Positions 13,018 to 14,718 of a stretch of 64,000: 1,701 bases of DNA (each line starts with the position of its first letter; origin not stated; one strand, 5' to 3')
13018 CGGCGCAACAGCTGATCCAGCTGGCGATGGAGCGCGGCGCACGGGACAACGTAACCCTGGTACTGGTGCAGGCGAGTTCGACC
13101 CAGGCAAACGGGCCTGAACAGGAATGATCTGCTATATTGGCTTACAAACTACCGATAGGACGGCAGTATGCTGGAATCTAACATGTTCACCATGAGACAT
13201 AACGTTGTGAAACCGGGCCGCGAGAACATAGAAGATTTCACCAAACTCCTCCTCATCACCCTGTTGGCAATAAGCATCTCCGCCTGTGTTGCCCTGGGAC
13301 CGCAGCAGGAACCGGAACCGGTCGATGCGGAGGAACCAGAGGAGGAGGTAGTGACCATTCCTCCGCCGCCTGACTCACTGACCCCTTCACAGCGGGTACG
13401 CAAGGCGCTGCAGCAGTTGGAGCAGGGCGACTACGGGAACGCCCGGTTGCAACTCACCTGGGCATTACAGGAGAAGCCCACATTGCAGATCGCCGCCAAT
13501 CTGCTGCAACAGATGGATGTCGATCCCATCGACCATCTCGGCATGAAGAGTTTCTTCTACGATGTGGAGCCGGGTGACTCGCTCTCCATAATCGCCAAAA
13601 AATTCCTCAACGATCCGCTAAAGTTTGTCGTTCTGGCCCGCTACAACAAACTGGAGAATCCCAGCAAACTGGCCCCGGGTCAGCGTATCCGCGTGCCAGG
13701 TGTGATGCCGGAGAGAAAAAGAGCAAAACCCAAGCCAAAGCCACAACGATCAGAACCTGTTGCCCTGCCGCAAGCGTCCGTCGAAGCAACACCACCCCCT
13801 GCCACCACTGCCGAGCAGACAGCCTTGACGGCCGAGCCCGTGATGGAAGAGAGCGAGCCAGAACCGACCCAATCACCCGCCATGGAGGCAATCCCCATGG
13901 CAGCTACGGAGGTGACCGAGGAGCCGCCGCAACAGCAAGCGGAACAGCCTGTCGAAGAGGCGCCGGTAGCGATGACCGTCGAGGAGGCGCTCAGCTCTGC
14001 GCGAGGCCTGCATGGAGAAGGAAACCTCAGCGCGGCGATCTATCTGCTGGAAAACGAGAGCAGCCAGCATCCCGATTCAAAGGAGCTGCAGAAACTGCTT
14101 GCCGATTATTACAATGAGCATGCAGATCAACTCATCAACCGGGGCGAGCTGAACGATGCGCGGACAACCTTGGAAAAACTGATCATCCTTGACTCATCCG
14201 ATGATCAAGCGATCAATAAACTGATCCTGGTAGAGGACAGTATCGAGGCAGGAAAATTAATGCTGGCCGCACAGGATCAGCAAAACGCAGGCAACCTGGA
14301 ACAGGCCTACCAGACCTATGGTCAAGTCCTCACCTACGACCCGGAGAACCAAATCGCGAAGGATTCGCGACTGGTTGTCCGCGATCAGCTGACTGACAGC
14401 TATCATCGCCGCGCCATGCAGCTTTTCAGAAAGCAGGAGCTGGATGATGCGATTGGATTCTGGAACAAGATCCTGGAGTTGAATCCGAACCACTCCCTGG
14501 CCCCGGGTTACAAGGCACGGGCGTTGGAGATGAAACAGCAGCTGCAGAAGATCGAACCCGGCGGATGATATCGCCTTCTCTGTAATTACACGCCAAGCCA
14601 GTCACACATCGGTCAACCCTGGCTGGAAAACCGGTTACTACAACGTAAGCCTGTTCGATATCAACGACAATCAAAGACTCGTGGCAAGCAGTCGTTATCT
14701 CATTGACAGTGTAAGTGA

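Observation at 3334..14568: T6SS with FHA, TagF and PP2C but no ppkA-tagTSRQ at the canonical position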

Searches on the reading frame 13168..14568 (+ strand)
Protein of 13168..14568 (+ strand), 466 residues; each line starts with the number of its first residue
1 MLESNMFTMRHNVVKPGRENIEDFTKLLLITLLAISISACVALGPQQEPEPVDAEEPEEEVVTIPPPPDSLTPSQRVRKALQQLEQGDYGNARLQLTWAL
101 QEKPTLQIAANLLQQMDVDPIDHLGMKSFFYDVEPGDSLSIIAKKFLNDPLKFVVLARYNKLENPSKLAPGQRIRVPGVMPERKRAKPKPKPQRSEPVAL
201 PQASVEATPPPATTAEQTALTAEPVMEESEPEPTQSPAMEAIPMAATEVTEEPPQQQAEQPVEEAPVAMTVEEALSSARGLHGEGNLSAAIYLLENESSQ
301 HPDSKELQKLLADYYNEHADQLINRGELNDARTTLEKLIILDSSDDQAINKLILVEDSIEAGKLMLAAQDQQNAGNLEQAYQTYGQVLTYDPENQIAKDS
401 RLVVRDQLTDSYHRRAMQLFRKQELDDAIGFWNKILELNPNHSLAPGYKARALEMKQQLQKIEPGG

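Call 3: search_protein_families(library=pfam, proteins=[window:13168-14568:+])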
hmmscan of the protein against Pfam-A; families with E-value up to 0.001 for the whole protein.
window:13168-14568:+ (466 aa): 8 families
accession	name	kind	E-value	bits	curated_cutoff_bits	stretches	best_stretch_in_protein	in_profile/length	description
PF07719.23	TPR_2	-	9e-10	38.4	27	1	411-442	3-34/34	Tetratricopeptide repeat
PF00515.34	TPR_1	-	2.4e-08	33.9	27.8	1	410-442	2-34/34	Tetratricopeptide repeat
PF01476.26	LysM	-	3.3e-08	33.8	20.9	1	131-177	1-43/43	LysM domain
PF13428.12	TPR_14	-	2.7e-07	31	23.5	0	412-443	4-35/44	Tetratricopeptide repeat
PF14559.12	TPR_19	-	7.2e-06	26.7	25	0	282-345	2-58/68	Tetratricopeptide repeat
PF13174.12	TPR_6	-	1.9e-05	25.4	26.3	0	365-393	4-32/33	Tetratricopeptide repeat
PF14863.12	Alkyl_sulf_dimr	-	7.5e-05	23.6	26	0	247-322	48-120/139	Alkyl sulfatase dimerisation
PF13414.12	TPR_11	-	0.00068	19.7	26.8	0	375-394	8-27/42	TPR repeat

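Call 4: search_protein_families(library=ncbifam, proteins=[window:13168-14568:+])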
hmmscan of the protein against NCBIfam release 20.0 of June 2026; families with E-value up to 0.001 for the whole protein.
window:13168-14568:+ (466 aa): 6 families
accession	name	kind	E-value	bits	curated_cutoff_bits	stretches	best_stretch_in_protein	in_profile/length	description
NF008399.0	PRK11198.1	equivalog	1.6e-06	28.6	134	1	126-178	93-147/149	peptidoglycan-binding protein LysM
NF040658.1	Myxo_OME_TraC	equivalog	5e-06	25.5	500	1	272-411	83-224/602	outer membrane exchange accessory lipoprotein TraC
NF050804.1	CellDivDipMCaul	equivalog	3.6e-05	22.8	900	1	131-280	361-505/634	cell division endopeptidase DipM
NF042912.1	Amuc_1098_fam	equivalog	5.2e-05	21.5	750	0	358-443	38-125/805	Amuc_1098 family type IV pilus outer membrane protein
TIGR03302.1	OM_YfiO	subfamily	0.00026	20.6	81.4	0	360-444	32-105/239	outer membrane protein assembly factor BamD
TIGR02899.1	spore_safA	subfamily_domain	0.00099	19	67.85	0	133-177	1-43/44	SafA/ExsA family spore coat assembly protein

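Call 15: find_homologous_proteins(query=window:13168-14568:+)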
Query window:13168-14568:+ (466 aa): 104 proteins with E <= 0.001 among 8000 candidates.
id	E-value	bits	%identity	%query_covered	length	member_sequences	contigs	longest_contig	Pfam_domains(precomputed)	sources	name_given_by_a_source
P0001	9.7e-296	999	100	99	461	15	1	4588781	PF14559.13,PF00515.35,PF01476.27,PF13428.13,PF07719.24,PF13174.13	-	-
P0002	3.3e-224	763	79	98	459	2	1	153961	PF14559.13,PF00515.35,PF01476.27,PF13428.13,PF13181.13,PF07719.24,PF13174.13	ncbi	ncbi:MAG: LysM peptidoglycan-binding domain-containing protein [Candidatus Thiodiazotropha sp.]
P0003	1.7e-218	744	76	100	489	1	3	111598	PF00515.35,PF01476.27,PF13428.13,PF07719.24,PF13174.13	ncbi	-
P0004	8.5e-209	712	74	98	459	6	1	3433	PF14559.13,PF14863.13,PF00515.35,PF01476.27,PF13428.13,PF07719.24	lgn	-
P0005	1.4e-206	705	74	98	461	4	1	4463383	PF14559.13,PF13414.13,PF00515.35,PF01476.27,PF13428.13,PF13181.13,PF07719.24,PF13174.13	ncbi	-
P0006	1.3e-205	702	74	99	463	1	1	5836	PF13414.13,PF00515.35,PF01476.27,PF13428.13,PF13181.13,PF07719.24,PF13174.13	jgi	jgi:tetratricopeptide (TPR) repeat protein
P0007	4.2e-205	700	72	98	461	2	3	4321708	PF14559.13,PF13414.13,PF00515.35,PF01476.27,PF13428.13,PF13181.13,PF07719.24,PF13174.13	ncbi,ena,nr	ncbi:MAG: hypothetical protein B6D77_16280 [gamma proteobacterium symbiont of Ctena orbiculata]|nr:M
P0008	2.6e-201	688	75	97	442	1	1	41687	PF14559.13,PF00515.35,PF01476.27,PF13428.13,PF13181.13,PF07719.24,PF13174.13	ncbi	ncbi:MAG: LysM peptidoglycan-binding domain-containing protein [Candidatus Thiodiazotropha sp.]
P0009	6.8e-201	686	75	97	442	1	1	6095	PF14559.13,PF00515.35,PF01476.27,PF13428.13,PF13181.13,PF07719.24,PF13174.13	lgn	-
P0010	1.1e-200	686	73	97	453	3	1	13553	PF14559.13,PF14863.13,PF13414.13,PF00515.35,PF01476.27,PF13432.13,PF13428.13,PF13181.13,PF07719.24,PF13174.13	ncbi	ncbi:MAG: tetratricopeptide repeat protein [Candidatus Thiodiazotropha sp.]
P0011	1.9e-199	682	74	97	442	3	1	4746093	PF14559.13,PF00515.35,PF01476.27,PF13428.13,PF13181.13,PF07719.24,PF13174.13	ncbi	-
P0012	2.3e-198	678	74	97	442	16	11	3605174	PF14559.13,PF00515.35,PF01476.27,PF13428.13,PF13181.13,PF07719.24,PF13174.13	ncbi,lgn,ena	ncbi:MAG: LysM peptidoglycan-binding domain-containing protein [Candidatus Thiodiazotropha endolucin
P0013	1.7e-197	675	73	97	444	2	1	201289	PF14559.13,PF00515.35,PF01476.27,PF13428.13,PF13181.13,PF07719.24,PF13174.13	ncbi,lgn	ncbi:MAG: tetratricopeptide repeat protein [Candidatus Thiodiazotropha endolucinida]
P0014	3.0e-197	674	73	97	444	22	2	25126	PF14559.13,PF00515.35,PF01476.27,PF13428.13,PF13181.13,PF07719.24,PF13174.13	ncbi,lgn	ncbi:MAG: tetratricopeptide repeat protein [Candidatus Thiodiazotropha endolucinida]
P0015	3.3e-197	674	73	98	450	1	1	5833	PF14559.13,PF13414.13,PF00515.35,PF01476.27,PF13428.13,PF13181.13,PF07719.24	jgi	jgi:tetratricopeptide (TPR) repeat protein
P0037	1.9e-149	517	57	95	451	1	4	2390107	PF14559.13,PF14863.13,PF13414.13,PF00515.35,PF01476.27,PF13428.13,PF07719.24,PF13174.13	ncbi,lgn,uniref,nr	ncbi:hypothetical protein A3195_14440 [Candidatus Thiodiazotropha endoloripes]|uniref:LysM peptidogl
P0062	1.1e-122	429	50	96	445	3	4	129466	PF14559.13,PF13414.13,PF00515.35,PF01476.27,PF13428.13,PF07719.24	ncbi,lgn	-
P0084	2.2e-102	362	44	93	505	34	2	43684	PF00515.35,PF01476.27,PF13428.13,PF07719.24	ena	-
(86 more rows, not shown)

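Call 17: find_encoding_contigs(protein=P0037, flank=10000, max_places=2)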
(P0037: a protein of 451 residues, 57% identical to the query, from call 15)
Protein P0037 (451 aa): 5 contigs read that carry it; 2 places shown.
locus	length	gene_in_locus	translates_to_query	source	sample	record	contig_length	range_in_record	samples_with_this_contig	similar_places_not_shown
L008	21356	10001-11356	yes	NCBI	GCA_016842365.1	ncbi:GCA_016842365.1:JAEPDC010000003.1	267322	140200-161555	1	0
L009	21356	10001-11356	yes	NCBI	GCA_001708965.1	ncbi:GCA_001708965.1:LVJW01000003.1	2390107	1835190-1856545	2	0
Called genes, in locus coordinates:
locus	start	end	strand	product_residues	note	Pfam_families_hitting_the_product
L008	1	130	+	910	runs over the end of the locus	PF02861:Clp_N (weak), PF13191:AAA_16 (weak), PF23569:NBD_SMAX1 (weak), PF00004:AAA, PF17871:AAA_lid_9, PF07724:AAA_2, PF07728:AAA_5, PF10431:ClpB_D2-small, +2 more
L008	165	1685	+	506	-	PF00498:FHA, PF20232:T6SS_FHA_C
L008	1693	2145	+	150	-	PF12790:T6SS-SciN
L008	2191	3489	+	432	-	PF05936:T6SS_VasE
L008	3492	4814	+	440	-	PF09850:DotU, PF00691:OmpA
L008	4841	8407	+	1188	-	PF14331:IcmF-related_N, PF06761:IcmF-related, PF21070:IcmF_helical (weak), PF06744:IcmF_C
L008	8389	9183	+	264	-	PF09867:TagF_N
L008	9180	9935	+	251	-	PF00481:PP2C (weak), PF13672:PP2C_2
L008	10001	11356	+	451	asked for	PF14863:Alkyl_sulf_dimr (faint), PF00515:TPR_1 (faint), PF07719:TPR_2 (faint), PF13174:TPR_6 (faint), PF13414:TPR_11 (faint), PF13428:TPR_14 (faint), PF14559:TPR_19 (faint), PF01476:LysM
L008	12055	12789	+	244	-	PF01925:TauE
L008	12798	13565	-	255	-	PF10370:Rv2993c-like_N, PF01557:FAA_hydrolase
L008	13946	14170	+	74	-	-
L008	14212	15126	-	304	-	-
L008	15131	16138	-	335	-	PF01522:Polysacc_deac_1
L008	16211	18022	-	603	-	PF00069:Pkinase, PF07714:PK_Tyr_Ser-Thr, PF17203:sCache_3_2 (weak), PF00672:HAMP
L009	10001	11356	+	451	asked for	PF14863:Alkyl_sulf_dimr (faint), PF00515:TPR_1 (faint), PF07719:TPR_2 (faint), PF13174:TPR_6 (faint), PF13414:TPR_11 (faint), PF13428:TPR_14 (faint), PF14559:TPR_19 (faint), PF01476:LysM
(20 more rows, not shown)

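Call 18: find_encoding_contigs(protein=P0062, flank=10000, max_places=2)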
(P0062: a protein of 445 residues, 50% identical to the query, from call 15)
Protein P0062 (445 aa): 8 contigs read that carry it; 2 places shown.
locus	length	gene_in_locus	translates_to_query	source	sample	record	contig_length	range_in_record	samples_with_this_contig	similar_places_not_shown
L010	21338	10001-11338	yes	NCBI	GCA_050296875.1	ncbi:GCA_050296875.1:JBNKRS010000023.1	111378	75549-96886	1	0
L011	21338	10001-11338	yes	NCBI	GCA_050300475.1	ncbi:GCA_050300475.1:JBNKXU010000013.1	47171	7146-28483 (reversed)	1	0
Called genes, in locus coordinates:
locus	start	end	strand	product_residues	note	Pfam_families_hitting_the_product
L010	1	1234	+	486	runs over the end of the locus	PF00498:FHA, PF20232:T6SS_FHA_C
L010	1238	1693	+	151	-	PF12790:T6SS-SciN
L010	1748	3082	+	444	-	PF05936:T6SS_VasE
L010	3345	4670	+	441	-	PF09850:DotU, PF00691:OmpA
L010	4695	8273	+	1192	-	PF21070:IcmF_helical (faint), PF14331:IcmF-related_N, PF06761:IcmF-related, PF06744:IcmF_C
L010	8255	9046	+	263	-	PF09867:TagF_N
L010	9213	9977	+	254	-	PF00481:PP2C (weak), PF13672:PP2C_2, PF07228:SpoIIE (faint)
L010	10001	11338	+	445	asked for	PF00515:TPR_1 (faint), PF07719:TPR_2 (faint), PF13414:TPR_11 (faint), PF13428:TPR_14 (faint), PF14559:TPR_19 (faint), PF01476:LysM (weak)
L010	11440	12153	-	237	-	PF08279:HTH_11, PF13280:WYL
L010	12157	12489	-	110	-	PF04993:TfoX_N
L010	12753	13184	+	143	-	-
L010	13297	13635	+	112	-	PF01878:EVE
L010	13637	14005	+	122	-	PF00903:Glyoxalase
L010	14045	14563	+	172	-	PF07883:Cupin_2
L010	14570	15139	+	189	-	PF03352:Adenine_glyco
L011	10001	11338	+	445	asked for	PF00515:TPR_1 (faint), PF07719:TPR_2 (faint), PF13414:TPR_11 (faint), PF13428:TPR_14 (faint), PF14559:TPR_19 (faint), PF01476:LysM (weak)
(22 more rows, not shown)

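Call 19: find_encoding_contigs(protein=P0084, flank=10000, max_places=2)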
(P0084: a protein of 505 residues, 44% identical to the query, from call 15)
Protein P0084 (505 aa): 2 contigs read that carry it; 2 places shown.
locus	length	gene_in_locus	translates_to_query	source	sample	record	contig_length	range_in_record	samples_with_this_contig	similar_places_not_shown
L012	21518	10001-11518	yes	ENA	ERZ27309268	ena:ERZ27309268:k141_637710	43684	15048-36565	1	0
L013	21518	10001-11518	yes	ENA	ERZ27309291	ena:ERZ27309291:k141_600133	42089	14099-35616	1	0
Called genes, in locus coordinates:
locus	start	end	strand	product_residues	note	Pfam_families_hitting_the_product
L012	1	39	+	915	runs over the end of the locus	PF13191:AAA_16, PF23569:NBD_SMAX1 (weak), PF00004:AAA, PF17871:AAA_lid_9, PF00004:AAA (weak), PF07724:AAA_2, PF07728:AAA_5, PF10431:ClpB_D2-small, +4 more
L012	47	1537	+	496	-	PF00498:FHA, PF20232:T6SS_FHA_C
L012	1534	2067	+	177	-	PF12790:T6SS-SciN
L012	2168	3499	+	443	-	PF05936:T6SS_VasE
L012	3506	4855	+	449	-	PF09850:DotU, PF00691:OmpA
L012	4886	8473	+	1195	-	PF14331:IcmF-related_N, PF06761:IcmF-related, PF21070:IcmF_helical, PF06744:IcmF_C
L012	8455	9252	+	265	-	PF09867:TagF_N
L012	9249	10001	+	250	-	PF00481:PP2C (weak), PF13672:PP2C_2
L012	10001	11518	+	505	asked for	PF07719:TPR_2 (faint), PF13428:TPR_14 (faint), PF00515:TPR_1 (faint), PF01476:LysM (weak)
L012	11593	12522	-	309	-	PF00515:TPR_1 (faint), PF07719:TPR_2 (faint), PF13414:TPR_11 (faint), PF13428:TPR_14 (faint)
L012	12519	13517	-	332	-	PF01522:Polysacc_deac_1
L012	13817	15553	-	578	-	PF00069:Pkinase, PF07714:PK_Tyr_Ser-Thr, PF03109:ABC1 (weak), PF00672:HAMP (weak)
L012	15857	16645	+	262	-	-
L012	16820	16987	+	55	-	-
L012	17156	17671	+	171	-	-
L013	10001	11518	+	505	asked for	PF07719:TPR_2 (faint), PF13428:TPR_14 (faint), PF00515:TPR_1 (faint), PF01476:LysM (weak)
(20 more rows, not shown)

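Call 35: find_related_loci(query=A1, collection=genome_contigs, flank=10000)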
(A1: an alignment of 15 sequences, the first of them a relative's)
Query A1 (461 aa) in genome_contigs; peptide patterns used: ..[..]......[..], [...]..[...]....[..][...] (x = any residue, [..] = any of these).
77 stretches matched a pattern; 57 encode a relative of the query (tblastn E <= 1e-3); 57 distinct loci.
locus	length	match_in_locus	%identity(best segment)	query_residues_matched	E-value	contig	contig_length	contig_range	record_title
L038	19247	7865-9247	92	1-461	0e+0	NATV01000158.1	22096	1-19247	MAG: gamma proteobacterium symbiont of Ctena orbiculata isolate LUC_16_22_G-LUC_16_020_40_A _71, whole genome shotgun se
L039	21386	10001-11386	79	1-461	0e+0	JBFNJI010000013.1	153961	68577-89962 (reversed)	MAG: Candidatus Thiodiazotropha sp. isolate ctebehawaiim21_SYM1 c_000000000020, whole genome shotgun sequence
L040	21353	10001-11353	73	5-460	0e+0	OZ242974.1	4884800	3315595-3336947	MAG: Candidatus Thiodiazotropha sp. isolate c44e5f9e-6b63-43a9-822d-80879a7fa0b5 genome assembly, chromosome: 1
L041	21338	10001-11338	74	5-459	0e+0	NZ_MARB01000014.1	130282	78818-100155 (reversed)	Candidatus Thiodiazotropha endolucinida strain COS CODIS_contig000014, whole genome shotgun sequence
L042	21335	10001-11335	73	5-460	0e+0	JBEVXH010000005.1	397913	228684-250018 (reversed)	MAG: Candidatus Thiodiazotropha sp. isolate CTENA5 L149 c_000000000005, whole genome shotgun sequence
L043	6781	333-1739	68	5-458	0e+0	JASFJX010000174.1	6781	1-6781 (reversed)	MAG: Candidatus Thiodiazotropha sp. isolate D0608U12metaG_Bin_25 D0608U12metaG_FD_scaffold_2241_c1, whole genome shotgun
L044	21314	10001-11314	67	7-459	7e-180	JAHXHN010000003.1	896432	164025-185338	MAG: Candidatus Thiodiazotropha sp. (ex Codakia rugifera) isolate L098_Th1 c_000000000003, whole genome shotgun sequence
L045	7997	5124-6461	65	1-461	2e-175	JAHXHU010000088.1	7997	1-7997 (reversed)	MAG: Candidatus Thiodiazotropha sp. (ex Ustalcina ferruginea) isolate L011_Th1 c_000000000197, whole genome shotgun sequ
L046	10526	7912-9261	66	1-461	0e+0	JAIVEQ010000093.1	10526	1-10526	MAG: Candidatus Thiodiazotropha sp. isolate LCAP3_T1 c_000000000100, whole genome shotgun sequence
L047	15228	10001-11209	63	18-461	9e-171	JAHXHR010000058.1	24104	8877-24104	MAG: Candidatus Thiodiazotropha sp. (ex Epidulcina cf. delphinae) isolate 3502H_Th1 c_000000000127, whole genome shotgun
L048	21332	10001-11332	57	15-458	6e-157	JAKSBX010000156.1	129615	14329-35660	MAG: Chromatiales bacterium isolate MAG.232 k141_3166322, whole genome shotgun sequence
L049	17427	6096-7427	56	15-458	3e-155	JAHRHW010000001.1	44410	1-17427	MAG: Candidatus Thiodiazotropha taylori isolate LUC18009_Mgill_PainPondCtena NODE_1_length_44410_cov_5.596483, whole gen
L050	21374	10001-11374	73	3-460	0e+0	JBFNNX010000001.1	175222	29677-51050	MAG: Candidatus Thiodiazotropha sp. isolate ctemesantah040_SYM1 c_000000000013, whole genome shotgun sequence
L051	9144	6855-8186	56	15-458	1e-150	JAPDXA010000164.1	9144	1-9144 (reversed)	MAG: Candidatus Thiodiazotropha lotti isolate KOTO2_Th1 c_000000000126, whole genome shotgun sequence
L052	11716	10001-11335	55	15-458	8e-150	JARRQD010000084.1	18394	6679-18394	MAG: Candidatus Thiodiazotropha sp. isolate Spart_193_MAG scaffold_1146, whole genome shotgun sequence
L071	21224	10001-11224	31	13-424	7e-40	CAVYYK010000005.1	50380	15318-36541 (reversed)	MAG: uncultured Alphaproteobacteria bacterium isolate MFD05684.bin.2.180 genome assembly, contig: contig_110425, whole g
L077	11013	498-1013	34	4-173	3e-25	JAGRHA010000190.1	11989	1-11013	MAG: Gammaproteobacteria bacterium isolate HKST-UBA188 k127_1239351, whole genome shotgun sequence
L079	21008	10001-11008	39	19-457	8e-22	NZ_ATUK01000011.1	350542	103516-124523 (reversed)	Thioalkalivibrio sp. AKL19 F817DRAFT_scaffold00002.2_C, whole genome shotgun sequence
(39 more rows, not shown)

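Call 39: search_protein_families(library=pfam, proteins=[L079:1968-4670:+, L079:4677-6014:+, L079:5996-7108:-, L079:7401-9044:-, L079:8067-9017:+, L079:9093-9929:+, L079:11252-13153:-, L079:13646-14773:-, L079:15454-17352:+, L079:15286-17175:-])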
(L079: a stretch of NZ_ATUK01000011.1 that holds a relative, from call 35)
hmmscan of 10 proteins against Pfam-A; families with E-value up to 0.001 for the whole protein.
L079:1968-4670:+ (900 aa): 5 families
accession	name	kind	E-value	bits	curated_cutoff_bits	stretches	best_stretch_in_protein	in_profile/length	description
PF22521.2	HypF_C_2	-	1.9e-67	228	27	1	642-886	2-241/241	Carbamoyltransferase, Kae1-like Domain, second subdomain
PF01300.24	Sua5_yciO_yrdC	-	2.4e-41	141.6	25.1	1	349-523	2-178/178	Telomere recombination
PF07503.17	zf-HYPF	-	4.4e-28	97.2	23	2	247-278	2-33/34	HypF finger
PF17788.7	HypF_C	-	5.8e-26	91.5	23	1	538-632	4-99/99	HypF Kae1-like domain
PF00708.24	Acylphosphatase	-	1.9e-20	73.4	22.5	1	145-227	1-84/85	Acylphosphatase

L079:4677-6014:+ (445 aa): 1 family
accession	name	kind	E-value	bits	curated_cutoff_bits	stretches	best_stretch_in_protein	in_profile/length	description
PF01924.21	HypD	-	1.9e-138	461.9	25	1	99-442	6-351/351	Hydrogenase formation hypA family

L079:5996-7108:- (370 aa): 0 families

L079:7401-9044:- (547 aa): 3 families
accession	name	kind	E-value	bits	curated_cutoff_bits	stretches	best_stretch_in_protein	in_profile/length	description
PF13508.13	Acetyltransf_7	-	8.9e-12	45.7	27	1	436-521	5-83/84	Acetyltransferase (GNAT) domain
PF13673.13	Acetyltransf_10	-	5.5e-11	43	23.6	1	438-525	35-111/128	Acetyltransferase (GNAT) domain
PF00583.31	Acetyltransf_1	-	1.5e-10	41.8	20.7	1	424-520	24-116/116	Acetyltransferase (GNAT) family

L079:8067-9017:+ (316 aa): 1 family
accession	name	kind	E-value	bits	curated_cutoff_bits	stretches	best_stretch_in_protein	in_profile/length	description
PF02743.24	dCache_1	-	6.4e-06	26.3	45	1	48-142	62-155/240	Cache domain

L079:9093-9929:+ (278 aa): 2 families
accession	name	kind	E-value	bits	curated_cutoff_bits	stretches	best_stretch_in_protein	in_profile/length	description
PF13672.11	PP2C_2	-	1.1e-13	51.6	24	1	13-197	10-178/209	Protein phosphatase 2C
PF00481.26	PP2C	-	7.3e-05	23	20.3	0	25-135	30-140/255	Protein phosphatase 2C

L079:11252-13153:- (633 aa): 6 families
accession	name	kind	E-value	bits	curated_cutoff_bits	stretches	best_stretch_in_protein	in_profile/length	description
PF00069.31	Pkinase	-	2.3e-47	162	31.7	1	68-324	2-253/263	Protein kinase domain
PF07714.23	PK_Tyr_Ser-Thr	-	1.1e-32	113.8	23.1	1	70-323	4-249/258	Protein tyrosine and serine/threonine kinase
PF00672.30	HAMP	-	3.7e-11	43.6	25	1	537-589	1-53/53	HAMP domain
PF17203.10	sCache_3_2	-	3.1e-07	31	28.4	1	422-511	45-133/140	Single cache domain 3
PF03109.22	ABC1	-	0.00024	20.8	22.9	1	139-218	142-219/244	ABC1 atypical kinase-like domain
PF01636.29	APH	-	0.00032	21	23.2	0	147-213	144-197/239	Phosphotransferase enzyme family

L079:13646-14773:- (375 aa): 0 families

L079:15454-17352:+ (632 aa): 0 families

L079:15286-17175:- (629 aa): 2 families
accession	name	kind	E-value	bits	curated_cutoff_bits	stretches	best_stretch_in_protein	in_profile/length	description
PF01964.24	ThiC_Rad_SAM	-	1.8e-184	613.8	25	1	140-590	2-419/420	Radical SAM ThiC family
PF13667.11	ThiC-associated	-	1.8e-32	111.4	27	1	22-99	1-81/81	ThiC-associated domain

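Call 80: search_protein_families(library=pfam, proteins=[L077:3792-8753:+, L071:13420-15180:-], max_evalue=0.0001)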
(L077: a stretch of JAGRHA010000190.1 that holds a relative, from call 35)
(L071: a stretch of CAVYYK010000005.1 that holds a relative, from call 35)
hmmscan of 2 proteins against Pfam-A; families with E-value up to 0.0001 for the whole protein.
L077:3792-8753:+ (1654 aa): 4 families
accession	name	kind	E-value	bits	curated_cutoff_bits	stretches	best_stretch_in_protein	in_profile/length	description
PF00069.31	Pkinase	-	1.5e-33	116.8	31.7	1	37-312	1-252/263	Protein kinase domain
PF07714.23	PK_Tyr_Ser-Thr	-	7.4e-18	65.2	23.1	1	41-269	5-210/258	Protein tyrosine and serine/threonine kinase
PF03109.22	ABC1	-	3.3e-05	23.6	22.9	1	125-203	139-215/244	ABC1 atypical kinase-like domain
PF17667.7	Pkinase_fungal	-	3.4e-05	23.2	24.1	0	168-226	301-359/387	Fungal protein kinase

L071:13420-15180:- (587 aa): 6 families
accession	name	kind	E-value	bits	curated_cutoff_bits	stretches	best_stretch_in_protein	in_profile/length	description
PF00069.31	Pkinase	-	1.3e-52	179.3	31.7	1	12-262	1-253/263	Protein kinase domain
PF07714.23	PK_Tyr_Ser-Thr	-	1.3e-35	123.5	23.1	1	13-261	2-249/258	Protein tyrosine and serine/threonine kinase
PF00672.30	HAMP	-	1.6e-11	44.8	25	1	476-526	2-52/53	HAMP domain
PF17203.10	sCache_3_2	-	5.6e-07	30.2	28.4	1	340-447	22-131/140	Single cache domain 3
PF03109.22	ABC1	-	1.8e-06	27.7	22.9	1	86-166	144-222/244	ABC1 atypical kinase-like domain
PF01636.29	APH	-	9.7e-06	25.9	23.2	0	37-122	22-103/239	Phosphotransferase enzyme family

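Call 85: search_solved_structures(query=window:13168-14568:+, max_evalue=0.01)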
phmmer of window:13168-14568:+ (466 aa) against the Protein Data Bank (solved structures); distinct sequences matched with E-value up to 0.01: 5.
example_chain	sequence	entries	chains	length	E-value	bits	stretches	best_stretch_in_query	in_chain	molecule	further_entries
8bu0_A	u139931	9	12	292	3.1e-05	26.8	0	416-452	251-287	Consensus tetratricopeptide repeat protein | Crystal structure of an 8-repeat consensus TPR superhelix with Zinc. | Monomer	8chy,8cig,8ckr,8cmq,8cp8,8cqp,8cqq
1na0_A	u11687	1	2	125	0.00014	24.6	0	417-446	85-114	designed protein CTPR3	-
2wqh_A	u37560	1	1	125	0.0021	20.8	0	417-446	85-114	CTPR3Y3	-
5hrz_A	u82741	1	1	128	0.0077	18.9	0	409-444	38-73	TPR domain protein 1na0C3_3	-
7r1l_A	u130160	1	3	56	0.0084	18.8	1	131-181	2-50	Spore coat assembly protein SafA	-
